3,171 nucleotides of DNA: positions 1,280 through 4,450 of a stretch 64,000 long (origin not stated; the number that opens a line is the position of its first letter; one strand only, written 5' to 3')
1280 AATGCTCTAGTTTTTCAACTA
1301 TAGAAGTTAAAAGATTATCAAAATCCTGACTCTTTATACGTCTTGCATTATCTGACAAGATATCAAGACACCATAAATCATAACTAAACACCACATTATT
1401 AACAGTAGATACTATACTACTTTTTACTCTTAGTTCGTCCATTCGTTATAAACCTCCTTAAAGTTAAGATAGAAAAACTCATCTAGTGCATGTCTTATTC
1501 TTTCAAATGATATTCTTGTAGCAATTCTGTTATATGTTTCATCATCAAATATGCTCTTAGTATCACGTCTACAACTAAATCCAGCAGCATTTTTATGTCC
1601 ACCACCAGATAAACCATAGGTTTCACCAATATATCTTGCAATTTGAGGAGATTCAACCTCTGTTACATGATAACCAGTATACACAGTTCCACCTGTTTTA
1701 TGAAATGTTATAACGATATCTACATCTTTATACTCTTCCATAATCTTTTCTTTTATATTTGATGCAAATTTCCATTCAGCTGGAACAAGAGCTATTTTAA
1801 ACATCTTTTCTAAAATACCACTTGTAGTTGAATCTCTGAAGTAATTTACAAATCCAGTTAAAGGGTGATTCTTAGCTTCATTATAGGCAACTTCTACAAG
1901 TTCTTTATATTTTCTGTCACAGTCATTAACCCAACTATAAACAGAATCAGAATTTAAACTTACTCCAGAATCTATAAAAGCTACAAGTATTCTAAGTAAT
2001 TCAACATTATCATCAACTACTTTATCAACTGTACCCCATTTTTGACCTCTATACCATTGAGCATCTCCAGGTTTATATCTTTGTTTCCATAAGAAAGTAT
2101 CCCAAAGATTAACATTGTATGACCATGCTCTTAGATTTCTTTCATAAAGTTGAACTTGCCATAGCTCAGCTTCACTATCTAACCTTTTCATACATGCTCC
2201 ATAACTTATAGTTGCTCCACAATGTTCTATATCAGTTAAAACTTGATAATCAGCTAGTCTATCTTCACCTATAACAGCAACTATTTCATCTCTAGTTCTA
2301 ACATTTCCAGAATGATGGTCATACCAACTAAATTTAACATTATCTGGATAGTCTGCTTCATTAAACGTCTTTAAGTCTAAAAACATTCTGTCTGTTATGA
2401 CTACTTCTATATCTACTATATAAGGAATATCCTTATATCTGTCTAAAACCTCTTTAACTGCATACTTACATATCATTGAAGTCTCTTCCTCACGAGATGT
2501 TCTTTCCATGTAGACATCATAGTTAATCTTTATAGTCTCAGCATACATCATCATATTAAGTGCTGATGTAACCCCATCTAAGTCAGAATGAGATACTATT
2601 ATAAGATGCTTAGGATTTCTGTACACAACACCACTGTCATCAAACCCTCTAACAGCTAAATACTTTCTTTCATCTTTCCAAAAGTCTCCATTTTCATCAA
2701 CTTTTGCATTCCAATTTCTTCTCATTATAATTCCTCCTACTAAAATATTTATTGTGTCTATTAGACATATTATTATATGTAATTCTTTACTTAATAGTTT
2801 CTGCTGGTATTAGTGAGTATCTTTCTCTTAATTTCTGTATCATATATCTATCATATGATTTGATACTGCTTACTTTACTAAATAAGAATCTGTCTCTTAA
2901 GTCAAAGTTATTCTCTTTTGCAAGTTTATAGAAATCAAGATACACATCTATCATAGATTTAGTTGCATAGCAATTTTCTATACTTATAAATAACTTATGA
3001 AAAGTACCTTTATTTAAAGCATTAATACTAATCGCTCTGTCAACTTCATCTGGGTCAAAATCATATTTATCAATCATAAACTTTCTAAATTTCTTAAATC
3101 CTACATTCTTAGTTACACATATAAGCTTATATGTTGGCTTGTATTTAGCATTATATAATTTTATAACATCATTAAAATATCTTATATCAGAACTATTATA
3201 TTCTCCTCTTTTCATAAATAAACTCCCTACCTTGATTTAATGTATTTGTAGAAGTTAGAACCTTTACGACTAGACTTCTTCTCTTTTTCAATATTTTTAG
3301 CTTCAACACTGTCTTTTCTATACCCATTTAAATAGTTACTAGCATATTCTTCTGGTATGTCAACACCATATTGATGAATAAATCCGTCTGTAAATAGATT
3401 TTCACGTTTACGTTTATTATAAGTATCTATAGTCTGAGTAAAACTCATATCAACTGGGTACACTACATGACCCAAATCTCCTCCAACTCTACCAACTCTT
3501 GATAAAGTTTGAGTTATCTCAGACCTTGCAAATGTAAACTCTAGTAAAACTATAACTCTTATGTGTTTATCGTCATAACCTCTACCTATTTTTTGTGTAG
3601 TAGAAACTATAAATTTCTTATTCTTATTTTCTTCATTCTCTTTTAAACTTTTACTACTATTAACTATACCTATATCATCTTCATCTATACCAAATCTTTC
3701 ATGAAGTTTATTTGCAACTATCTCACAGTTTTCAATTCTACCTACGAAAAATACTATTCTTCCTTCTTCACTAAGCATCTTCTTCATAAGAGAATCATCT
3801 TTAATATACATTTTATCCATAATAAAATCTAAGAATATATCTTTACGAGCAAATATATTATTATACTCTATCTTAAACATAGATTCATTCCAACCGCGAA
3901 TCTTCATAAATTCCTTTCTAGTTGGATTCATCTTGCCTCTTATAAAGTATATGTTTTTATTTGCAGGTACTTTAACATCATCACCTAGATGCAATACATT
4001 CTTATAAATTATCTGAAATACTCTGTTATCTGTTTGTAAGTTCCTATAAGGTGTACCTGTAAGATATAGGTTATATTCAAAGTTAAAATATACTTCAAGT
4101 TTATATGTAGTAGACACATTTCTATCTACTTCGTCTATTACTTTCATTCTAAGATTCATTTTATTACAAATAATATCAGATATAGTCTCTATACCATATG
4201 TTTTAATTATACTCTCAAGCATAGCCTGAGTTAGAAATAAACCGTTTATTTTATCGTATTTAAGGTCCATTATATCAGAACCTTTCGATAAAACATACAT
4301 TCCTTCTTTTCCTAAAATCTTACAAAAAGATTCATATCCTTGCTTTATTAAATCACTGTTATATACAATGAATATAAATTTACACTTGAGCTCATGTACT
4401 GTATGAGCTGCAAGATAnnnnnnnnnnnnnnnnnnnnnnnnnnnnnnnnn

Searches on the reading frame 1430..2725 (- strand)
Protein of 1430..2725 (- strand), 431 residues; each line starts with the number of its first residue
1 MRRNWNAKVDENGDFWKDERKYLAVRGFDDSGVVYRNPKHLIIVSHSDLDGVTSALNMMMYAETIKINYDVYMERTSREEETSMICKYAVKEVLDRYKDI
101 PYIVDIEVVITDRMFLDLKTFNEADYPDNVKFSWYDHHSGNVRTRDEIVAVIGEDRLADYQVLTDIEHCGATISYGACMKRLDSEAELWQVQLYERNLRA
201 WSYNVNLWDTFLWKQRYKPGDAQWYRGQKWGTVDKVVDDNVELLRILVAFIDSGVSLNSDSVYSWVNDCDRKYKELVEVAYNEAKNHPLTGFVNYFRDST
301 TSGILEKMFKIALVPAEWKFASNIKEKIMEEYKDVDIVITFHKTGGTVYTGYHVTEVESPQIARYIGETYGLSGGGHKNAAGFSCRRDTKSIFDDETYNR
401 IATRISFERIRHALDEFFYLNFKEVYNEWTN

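Call 60: search_protein_families(library=phrogs, proteins=[window:1430-2725:-], max_evalue=0.0001)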
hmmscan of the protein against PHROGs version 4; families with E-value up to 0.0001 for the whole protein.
window:1430-2725:- (431 aa): 1 family
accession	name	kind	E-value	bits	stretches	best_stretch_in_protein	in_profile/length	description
phrog_4771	-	other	6.2e-11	43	1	37-389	15-287/363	DHH phosphoesterase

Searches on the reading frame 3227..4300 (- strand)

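Call 60: search_protein_families(library=phrogs, proteins=[window:3227-4300:-], max_evalue=0.0001)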
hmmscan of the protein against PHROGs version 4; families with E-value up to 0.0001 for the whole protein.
window:3227-4300:- (357 aa): 1 family
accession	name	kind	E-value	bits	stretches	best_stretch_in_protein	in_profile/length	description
phrog_16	-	DNA, RNA and nucleotide metabolism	6.8e-18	65.3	1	49-302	376-616/986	DNA helicase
